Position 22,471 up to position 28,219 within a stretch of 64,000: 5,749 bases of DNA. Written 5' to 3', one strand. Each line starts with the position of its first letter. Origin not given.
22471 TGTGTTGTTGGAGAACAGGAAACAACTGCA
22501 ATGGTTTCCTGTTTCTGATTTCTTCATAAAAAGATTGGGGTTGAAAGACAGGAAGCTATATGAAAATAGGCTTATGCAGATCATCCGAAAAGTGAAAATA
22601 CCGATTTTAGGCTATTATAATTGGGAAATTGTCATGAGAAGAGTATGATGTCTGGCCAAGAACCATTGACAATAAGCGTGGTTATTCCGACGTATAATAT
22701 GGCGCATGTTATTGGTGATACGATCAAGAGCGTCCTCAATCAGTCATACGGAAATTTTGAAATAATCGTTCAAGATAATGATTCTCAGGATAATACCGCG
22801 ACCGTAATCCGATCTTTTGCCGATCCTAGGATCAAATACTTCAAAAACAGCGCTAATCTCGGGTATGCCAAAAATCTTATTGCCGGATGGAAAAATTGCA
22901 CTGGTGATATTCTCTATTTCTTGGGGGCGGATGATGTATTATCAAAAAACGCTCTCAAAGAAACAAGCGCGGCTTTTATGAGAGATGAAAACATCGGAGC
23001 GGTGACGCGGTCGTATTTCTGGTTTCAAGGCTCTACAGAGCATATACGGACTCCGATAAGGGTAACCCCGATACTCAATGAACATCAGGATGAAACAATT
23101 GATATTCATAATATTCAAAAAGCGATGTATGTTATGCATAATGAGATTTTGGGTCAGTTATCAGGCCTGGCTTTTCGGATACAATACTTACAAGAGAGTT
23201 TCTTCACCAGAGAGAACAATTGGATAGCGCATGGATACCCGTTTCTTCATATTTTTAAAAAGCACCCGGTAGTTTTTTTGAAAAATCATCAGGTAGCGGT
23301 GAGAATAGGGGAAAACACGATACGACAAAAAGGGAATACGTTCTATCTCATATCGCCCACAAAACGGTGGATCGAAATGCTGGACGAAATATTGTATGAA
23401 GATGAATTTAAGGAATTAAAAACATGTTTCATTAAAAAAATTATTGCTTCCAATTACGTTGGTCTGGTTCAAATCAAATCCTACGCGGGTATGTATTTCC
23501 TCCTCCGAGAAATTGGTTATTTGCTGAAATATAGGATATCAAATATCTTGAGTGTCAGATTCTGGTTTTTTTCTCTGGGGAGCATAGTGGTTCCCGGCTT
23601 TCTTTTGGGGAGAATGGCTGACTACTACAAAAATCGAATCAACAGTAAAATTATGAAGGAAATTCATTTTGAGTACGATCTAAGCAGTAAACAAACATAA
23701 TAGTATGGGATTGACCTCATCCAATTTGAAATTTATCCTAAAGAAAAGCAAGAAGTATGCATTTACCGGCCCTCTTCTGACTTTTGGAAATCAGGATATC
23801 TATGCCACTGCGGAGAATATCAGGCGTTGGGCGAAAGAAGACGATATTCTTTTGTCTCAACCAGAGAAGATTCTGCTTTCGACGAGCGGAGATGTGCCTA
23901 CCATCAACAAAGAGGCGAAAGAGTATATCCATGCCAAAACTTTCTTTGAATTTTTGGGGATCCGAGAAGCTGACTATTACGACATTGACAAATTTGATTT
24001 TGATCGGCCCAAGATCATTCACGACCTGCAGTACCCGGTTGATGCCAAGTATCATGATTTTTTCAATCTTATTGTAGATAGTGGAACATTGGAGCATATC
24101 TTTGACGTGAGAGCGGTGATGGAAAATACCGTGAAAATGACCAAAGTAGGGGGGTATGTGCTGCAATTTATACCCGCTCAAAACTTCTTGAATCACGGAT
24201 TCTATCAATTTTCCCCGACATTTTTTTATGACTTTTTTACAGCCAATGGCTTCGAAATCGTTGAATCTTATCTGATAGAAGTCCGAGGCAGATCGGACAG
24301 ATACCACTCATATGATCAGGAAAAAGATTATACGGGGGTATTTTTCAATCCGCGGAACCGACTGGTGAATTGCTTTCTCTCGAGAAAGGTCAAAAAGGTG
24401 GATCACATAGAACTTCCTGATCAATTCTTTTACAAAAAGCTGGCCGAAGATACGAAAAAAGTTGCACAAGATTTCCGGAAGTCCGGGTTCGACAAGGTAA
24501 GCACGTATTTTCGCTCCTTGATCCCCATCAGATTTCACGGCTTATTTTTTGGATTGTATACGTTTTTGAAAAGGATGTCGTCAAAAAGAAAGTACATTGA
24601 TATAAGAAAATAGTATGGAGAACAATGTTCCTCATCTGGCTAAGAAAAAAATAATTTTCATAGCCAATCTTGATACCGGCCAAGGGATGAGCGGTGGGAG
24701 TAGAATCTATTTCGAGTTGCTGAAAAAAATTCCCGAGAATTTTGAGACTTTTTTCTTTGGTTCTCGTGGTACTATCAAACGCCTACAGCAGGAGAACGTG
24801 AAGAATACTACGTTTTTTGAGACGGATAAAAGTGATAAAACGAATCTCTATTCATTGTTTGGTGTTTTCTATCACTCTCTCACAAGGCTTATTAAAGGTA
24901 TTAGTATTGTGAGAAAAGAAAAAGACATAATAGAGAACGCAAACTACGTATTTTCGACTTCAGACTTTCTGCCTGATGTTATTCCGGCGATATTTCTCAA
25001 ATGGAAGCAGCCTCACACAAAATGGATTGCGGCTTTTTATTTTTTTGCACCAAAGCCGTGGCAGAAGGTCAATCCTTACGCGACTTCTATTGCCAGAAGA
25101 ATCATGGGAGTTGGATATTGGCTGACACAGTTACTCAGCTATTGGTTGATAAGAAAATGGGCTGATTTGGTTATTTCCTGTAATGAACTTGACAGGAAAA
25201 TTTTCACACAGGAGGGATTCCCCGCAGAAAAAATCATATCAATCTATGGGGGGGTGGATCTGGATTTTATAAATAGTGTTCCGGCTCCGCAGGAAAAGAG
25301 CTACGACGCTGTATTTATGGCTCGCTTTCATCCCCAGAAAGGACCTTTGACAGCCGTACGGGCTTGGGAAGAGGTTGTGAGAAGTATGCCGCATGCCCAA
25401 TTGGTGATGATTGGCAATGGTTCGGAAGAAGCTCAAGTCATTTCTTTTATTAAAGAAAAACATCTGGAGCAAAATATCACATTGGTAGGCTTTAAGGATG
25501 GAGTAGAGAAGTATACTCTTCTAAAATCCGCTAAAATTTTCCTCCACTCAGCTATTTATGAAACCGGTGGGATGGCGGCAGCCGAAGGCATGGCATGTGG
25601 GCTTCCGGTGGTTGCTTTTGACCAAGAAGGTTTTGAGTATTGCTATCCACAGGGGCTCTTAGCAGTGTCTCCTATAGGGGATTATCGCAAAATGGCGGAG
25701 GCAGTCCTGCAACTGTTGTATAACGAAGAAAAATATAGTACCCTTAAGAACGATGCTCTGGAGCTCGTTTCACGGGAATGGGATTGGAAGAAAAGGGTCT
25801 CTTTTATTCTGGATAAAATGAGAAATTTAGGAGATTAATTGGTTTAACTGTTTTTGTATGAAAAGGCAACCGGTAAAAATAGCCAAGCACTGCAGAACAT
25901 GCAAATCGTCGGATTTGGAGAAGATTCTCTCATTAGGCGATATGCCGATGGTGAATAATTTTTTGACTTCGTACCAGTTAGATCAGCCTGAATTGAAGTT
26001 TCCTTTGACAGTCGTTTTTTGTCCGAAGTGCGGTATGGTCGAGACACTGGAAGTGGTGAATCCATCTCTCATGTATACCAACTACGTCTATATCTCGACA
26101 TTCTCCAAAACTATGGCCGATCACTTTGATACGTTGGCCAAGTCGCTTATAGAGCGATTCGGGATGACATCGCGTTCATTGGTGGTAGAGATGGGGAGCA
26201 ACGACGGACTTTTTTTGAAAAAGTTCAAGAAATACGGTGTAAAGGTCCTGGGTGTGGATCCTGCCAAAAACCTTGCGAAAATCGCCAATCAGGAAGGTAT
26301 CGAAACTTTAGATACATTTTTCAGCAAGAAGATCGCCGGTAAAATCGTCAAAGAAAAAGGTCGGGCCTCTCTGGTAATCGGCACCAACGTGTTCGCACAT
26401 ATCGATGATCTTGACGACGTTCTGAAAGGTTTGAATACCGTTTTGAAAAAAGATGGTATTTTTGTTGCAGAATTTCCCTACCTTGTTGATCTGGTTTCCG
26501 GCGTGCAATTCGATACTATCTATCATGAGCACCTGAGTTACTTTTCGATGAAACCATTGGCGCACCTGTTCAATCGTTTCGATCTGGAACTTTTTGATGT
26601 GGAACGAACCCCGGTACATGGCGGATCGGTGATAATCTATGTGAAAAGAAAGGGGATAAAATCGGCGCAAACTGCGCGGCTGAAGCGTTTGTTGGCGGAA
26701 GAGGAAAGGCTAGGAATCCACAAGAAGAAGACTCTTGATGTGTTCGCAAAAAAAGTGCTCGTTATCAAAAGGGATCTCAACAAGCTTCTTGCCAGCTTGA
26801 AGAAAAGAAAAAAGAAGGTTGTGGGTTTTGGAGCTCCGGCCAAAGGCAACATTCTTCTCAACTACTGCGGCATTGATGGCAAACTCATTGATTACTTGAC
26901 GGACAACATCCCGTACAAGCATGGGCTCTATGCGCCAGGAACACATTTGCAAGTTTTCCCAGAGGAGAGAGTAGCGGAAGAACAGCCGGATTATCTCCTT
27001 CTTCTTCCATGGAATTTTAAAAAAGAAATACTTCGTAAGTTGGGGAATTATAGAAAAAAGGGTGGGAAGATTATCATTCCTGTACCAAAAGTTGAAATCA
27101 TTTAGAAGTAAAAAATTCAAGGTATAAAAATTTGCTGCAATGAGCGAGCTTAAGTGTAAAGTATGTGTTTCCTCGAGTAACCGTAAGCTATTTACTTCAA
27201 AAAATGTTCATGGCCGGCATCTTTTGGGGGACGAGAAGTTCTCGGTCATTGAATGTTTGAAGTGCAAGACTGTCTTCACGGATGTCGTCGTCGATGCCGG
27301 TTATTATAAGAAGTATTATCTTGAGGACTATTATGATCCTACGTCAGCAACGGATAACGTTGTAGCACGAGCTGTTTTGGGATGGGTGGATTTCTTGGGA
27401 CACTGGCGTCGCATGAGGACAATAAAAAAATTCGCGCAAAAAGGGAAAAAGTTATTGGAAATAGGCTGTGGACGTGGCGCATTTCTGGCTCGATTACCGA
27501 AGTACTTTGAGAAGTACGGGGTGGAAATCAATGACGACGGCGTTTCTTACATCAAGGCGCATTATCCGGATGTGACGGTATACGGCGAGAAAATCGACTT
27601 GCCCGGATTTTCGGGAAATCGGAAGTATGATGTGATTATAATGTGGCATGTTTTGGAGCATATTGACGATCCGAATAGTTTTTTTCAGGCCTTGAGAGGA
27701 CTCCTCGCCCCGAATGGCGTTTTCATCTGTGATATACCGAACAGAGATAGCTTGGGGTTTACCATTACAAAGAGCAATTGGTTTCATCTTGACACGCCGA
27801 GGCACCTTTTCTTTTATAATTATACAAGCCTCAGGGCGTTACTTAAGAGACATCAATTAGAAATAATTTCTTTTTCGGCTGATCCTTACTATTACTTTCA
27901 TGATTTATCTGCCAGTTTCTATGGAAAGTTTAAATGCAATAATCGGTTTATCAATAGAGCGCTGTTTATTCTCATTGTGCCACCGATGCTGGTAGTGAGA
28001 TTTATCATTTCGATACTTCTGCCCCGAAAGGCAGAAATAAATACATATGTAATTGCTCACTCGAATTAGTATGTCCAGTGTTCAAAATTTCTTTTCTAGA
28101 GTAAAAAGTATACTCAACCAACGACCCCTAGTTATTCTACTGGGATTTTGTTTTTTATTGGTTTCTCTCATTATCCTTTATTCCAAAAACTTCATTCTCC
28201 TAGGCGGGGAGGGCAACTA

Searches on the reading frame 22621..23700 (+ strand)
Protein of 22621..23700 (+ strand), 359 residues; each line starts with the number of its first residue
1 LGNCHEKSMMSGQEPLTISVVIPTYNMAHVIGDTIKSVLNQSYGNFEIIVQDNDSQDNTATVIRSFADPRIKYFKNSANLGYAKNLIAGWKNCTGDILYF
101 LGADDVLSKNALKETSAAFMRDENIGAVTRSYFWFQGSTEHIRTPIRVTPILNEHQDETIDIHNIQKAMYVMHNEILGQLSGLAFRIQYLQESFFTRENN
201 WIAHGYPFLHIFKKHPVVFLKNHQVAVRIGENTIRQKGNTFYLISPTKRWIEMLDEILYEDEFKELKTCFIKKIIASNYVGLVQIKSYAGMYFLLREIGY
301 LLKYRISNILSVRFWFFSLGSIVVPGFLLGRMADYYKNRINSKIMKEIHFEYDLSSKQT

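Call 3: search_protein_families(library=pfam, proteins=[window:22621-23700:+])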
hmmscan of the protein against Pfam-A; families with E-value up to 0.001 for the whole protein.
window:22621-23700:+ (359 aa): 3 families
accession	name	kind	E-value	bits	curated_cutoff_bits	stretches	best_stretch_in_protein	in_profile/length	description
PF00535.33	Glycos_transf_2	-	9.2e-32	110.7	23.3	1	19-145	1-129/168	Glycosyl transferase family 2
PF13641.12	Glyco_tranf_2_3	-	2.5e-17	64.1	27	1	18-139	3-130/230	Glycosyltransferase like family 2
PF10111.15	Glyco_tranf_2_2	-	1.3e-08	35.2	27.3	1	19-115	1-102/276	Glycosyltransferase like family 2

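Call 4: search_protein_families(library=ncbifam, proteins=[window:22621-23700:+])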
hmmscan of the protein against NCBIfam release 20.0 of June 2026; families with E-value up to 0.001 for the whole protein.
window:22621-23700:+ (359 aa): 26 families (the best 25 are shown)
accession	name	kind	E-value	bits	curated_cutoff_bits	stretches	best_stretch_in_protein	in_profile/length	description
TIGR03937.1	PgaC_IcaA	equivalog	5.1e-19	68.5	422.3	1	8-129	37-160/407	poly-beta-1,6-N-acetyl-D-glucosamine synthase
NF047683.1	TeichurnBiosyTuaG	equivalog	1.8e-16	60.5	400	1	12-135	3-126/252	teichuronic acid biosynthesis protein TuaG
NF038299.1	EPS_HpsN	equivalog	4.3e-16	58.8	425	1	17-133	2-120/317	hormogonium polysaccharide biosynthesis glycosyltransferase HpsN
TIGR04283.1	glyco_like_mftF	equivalog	4.7e-16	59.1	182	1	18-126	1-104/221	TIGR04283 family arsenosugar biosynthesis glycosyltransferase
NF050050.1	ProtGlycPglI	equivalog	5.4e-16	58.8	500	1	18-114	4-103/306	GalNAc(5)-diNAcBac-PP-undecaprenol beta-1,3-glucosyltransferase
TIGR03111.1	glyc2_xrt_Gpos1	hypoth_equivalog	2.7e-11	42.9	363.95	1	12-130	46-167/439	TIGR03111 family XrtG-associated glycosyltransferase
NF053739.1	GlytfEpsEBac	equivalog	1.2e-10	40.9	450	1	18-120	3-107/265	glycosyltransferase EpsE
TIGR04242.1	nodulat_NodC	equivalog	6.1e-10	38.6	550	1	11-128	43-164/395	chitooligosaccharide synthase NodC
TIGR03469.1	HpnB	hypoth_equivalog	6.9e-10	38.5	379.25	1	17-70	45-99/386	hopene-associated glycosyltransferase HpnB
NF007482.0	PRK10073.1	equivalog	7.2e-10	38.4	423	1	16-111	6-102/334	glycosyltransferase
NF041875.1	EPS_EpsD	equivalog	2.6e-09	36.9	370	1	18-114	1-99/325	exopolysaccharide biosynthesis glycosyltransferase EpsD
NF047588.1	GlcsyltransPgfSStrep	equivalog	4e-09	36.1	500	1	17-104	2-95/308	glycosyltransferase PgfS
NF007453.0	PRK10018.1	equivalog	4.2e-09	36.5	382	1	14-104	5-96/280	colanic acid biosynthesis glycosyltransferase WcaA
TIGR04017.1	WcaA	equivalog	5.8e-09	35.9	495.75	1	14-99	4-90/279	colanic acid biosynthesis glycosyltransferase WcaA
NF038302.1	EPS_HpsE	equivalog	9.1e-09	34.7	300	1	17-128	2-120/307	hormogonium polysaccharide biosynthesis glycosyltransferase HpsE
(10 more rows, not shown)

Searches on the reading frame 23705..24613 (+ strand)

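Call 3: search_protein_families(library=pfam, proteins=[window:23705-24613:+])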
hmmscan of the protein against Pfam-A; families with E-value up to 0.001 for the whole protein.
window:23705-24613:+ (302 aa): 0 families

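Call 4: search_protein_families(library=ncbifam, proteins=[window:23705-24613:+])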
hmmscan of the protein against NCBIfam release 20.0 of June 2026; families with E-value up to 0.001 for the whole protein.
window:23705-24613:+ (302 aa): 0 families

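Call 75: search_protein_families(library=pfam, proteins=[window:23705-24613:+], max_evalue=0.01)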
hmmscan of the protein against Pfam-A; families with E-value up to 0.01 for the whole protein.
window:23705-24613:+ (302 aa): 1 family
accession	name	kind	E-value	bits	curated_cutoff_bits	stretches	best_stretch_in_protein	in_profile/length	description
PF13489.12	Methyltransf_23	-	0.0039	17.4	27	0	106-154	67-116/164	Methyltransferase domain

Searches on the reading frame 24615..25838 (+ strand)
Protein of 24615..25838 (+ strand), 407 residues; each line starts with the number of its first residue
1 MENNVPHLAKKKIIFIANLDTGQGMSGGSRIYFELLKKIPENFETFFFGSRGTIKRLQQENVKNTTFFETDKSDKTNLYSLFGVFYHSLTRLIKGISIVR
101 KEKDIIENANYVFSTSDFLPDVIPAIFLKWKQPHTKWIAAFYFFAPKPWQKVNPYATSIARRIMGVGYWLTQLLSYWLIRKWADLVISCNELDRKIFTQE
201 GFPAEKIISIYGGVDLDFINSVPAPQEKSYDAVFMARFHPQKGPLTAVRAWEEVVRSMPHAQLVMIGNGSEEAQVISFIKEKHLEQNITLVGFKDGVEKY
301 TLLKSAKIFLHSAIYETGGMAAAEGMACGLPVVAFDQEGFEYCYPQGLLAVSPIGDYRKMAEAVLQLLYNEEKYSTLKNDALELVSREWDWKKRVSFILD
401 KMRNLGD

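Call 3: search_protein_families(library=pfam, proteins=[window:24615-25838:+])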
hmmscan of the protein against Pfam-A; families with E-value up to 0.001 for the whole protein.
window:24615-25838:+ (407 aa): 4 families
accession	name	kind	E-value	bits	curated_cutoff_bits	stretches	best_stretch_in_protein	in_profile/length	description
PF00534.26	Glycos_transf_1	-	1.1e-28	100.3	26.4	1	224-381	10-169/172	Glycosyl transferases group 1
PF13692.12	Glyco_trans_1_4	-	2e-22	80.4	27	1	232-369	4-141/142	Glycosyl transferases group 1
PF20706.3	GT4-conflict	-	2e-07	30.8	26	1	204-340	171-316/385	Family 4 Glycosyltransferase in conflict systems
PF13524.12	Glyco_trans_1_2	-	2.3e-07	31.3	25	1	255-400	9-144/144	Glycosyl transferase-like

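Call 4: search_protein_families(library=ncbifam, proteins=[window:24615-25838:+])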
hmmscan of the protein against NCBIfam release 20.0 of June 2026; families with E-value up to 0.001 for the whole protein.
window:24615-25838:+ (407 aa): 28 families (the best 25 are shown)
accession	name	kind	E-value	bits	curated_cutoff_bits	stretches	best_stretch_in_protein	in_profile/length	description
TIGR03999.1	thiol_BshA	equivalog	1e-21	77.3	273.7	1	233-396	203-364/375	N-acetyl-alpha-D-glucosaminyl L-malate synthase BshA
NF041010.1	glycosy_Agl16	equivalog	6.7e-15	54.8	575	1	179-393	130-339/352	glycosylation protein Agl16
NF038295.1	EPS_HpsP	equivalog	2.2e-14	53.3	550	1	232-393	210-375/388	hormogonium polysaccharide biosynthesis glycosyltransferase HpsP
NF053787.1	GlcN_PG_synth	equivalog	4.5e-14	52.1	480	1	282-405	237-359/361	N-acetylglucosaminyl phosphatidylglycerol synthase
NF047880.1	glyco_SdgA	exception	1.5e-13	50.1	800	1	226-384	312-470/488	serine-aspartate repeat adhesin O-glycosyltransferase SdgA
NF041876.1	EPS_EpsE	equivalog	4.8e-13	49.1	400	1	211-392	192-383/389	exopolysaccharide biosynthesis GT4 family glycosyltransferase EpsE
TIGR04063.1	stp3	hypoth_equivalog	7.6e-13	48.1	442.05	1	164-396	140-386/397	TIGR04063 family PEP-CTERM/XrtA system glycosyltransferase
TIGR03088.1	stp2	hypoth_equivalog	8e-12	44.9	409.05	1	199-395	154-363/374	TIGR03088 family PEP-CTERM/XrtA system glycosyltransferase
NF038011.1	PelF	equivalog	8.4e-12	44.9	100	1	181-388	256-475/489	GT4 family glycosyltransferase PelF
NF047881.1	glyco_SdgB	exception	4.7e-10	38.7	800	1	222-336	314-426/496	serine-aspartate repeat adhesin O-glycosyltransferase SdgB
NF049988.1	MGlcDAGSynMgs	equivalog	2.8e-09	36.8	400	1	228-341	212-325/398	alpha-monoglucosyldiacylglycerol synthase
TIGR04005.1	wcaL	equivalog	3.1e-09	36.2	537.6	1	180-335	172-334/406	colanic acid biosynthesis glycosyltransferase WcaL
TIGR04047.1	MSMEG_0565_glyc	hypoth_equivalog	3.4e-09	36.3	259.85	1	240-393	204-362/373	MSMEG_0565 family glycosyltransferase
TIGR04157.1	glyco_rSAM_CFB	subfamily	4.9e-09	35.7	400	1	233-367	231-363/406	TIGR04157 family glycosyltransferase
NF041879.1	EPS_EpsH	equivalog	1.1e-07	30.9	800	1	224-355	232-362/431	exopolysaccharide biosynthesis glycosyltransferase EpsH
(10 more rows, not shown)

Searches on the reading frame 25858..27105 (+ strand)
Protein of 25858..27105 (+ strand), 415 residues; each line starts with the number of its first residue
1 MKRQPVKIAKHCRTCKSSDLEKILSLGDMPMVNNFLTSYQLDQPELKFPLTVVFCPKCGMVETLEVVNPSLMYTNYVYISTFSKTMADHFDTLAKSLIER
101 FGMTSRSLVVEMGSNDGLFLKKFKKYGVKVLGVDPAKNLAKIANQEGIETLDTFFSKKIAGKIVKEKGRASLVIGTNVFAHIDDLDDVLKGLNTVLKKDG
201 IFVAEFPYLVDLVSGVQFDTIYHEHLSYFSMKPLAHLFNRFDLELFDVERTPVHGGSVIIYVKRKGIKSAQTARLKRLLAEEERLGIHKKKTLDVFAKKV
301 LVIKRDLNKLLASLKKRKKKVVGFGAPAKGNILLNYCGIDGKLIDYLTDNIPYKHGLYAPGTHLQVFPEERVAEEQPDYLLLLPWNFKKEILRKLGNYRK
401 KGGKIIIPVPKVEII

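Call 3: search_protein_families(library=pfam, proteins=[window:25858-27105:+])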
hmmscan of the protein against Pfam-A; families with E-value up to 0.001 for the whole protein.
window:25858-27105:+ (415 aa): 6 families
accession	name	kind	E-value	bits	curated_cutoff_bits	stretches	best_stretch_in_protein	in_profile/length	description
PF08484.17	Methyltransf_14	-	2.1e-54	184.1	23.5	1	252-410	1-160/160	C-methyltransferase C-terminal domain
PF08421.16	Methyltransf_13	-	3.6e-20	72.3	31.3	1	12-73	1-62/62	Putative zinc binding domain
PF13489.12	Methyltransf_23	-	1.6e-15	57.7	27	1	92-245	7-161/164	Methyltransferase domain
PF08242.18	Methyltransf_12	-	1.9e-08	35.4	30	1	110-202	1-98/98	Methyltransferase domain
PF08241.18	Methyltransf_11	-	2.2e-08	35.1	21.2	1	111-203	2-94/95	Methyltransferase domain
PF13649.12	Methyltransf_25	-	3.7e-06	28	27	1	109-200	1-97/97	Methyltransferase domain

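Call 4: search_protein_families(library=ncbifam, proteins=[window:25858-27105:+])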
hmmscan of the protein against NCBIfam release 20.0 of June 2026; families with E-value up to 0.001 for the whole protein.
window:25858-27105:+ (415 aa): 2 families
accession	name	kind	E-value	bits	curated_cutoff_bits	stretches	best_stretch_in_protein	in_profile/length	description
TIGR01983.1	UbiG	equivalog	2e-05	24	102.95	1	105-203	49-150/228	bifunctional 2-polyprenyl-6-hydroxyphenol methylase/3-demethylubiquinol 3-O-methyltransferase UbiG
NF045667.1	MTase_DVU1556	equivalog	7.1e-05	22.3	155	1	93-203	10-118/213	DVU_1556 family methyltransferase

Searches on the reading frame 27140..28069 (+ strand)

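Call 5: search_protein_families(library=pfam, proteins=[window:27140-28069:+])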
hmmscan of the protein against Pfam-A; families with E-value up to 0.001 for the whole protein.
window:27140-28069:+ (309 aa): 8 families
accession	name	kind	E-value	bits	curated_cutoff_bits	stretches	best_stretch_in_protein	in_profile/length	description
PF13489.12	Methyltransf_23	-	1.1e-24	87.5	27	1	95-244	13-163/164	Methyltransferase domain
PF08242.18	Methyltransf_12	-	3.8e-13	50.4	30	1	106-195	1-98/98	Methyltransferase domain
PF08241.18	Methyltransf_11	-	2e-12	48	21.2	1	106-197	1-95/95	Methyltransferase domain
PF13649.12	Methyltransf_25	-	1.2e-08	35.9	27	1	106-193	2-97/97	Methyltransferase domain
PF13847.12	Methyltransf_31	-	1.3e-08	35.1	27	1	100-201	2-113/145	Methyltransferase domain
PF05401.17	NodS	-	2.8e-06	27.8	24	1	99-199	38-146/201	Nodulation protein S (NodS)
PF07021.18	MetW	-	3.2e-06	27.4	21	1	92-183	4-96/193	Methionine biosynthesis protein MetW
PF02353.26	CMAS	-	0.00059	19.7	27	0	99-197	60-164/273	Mycolic acid cyclopropane synthetase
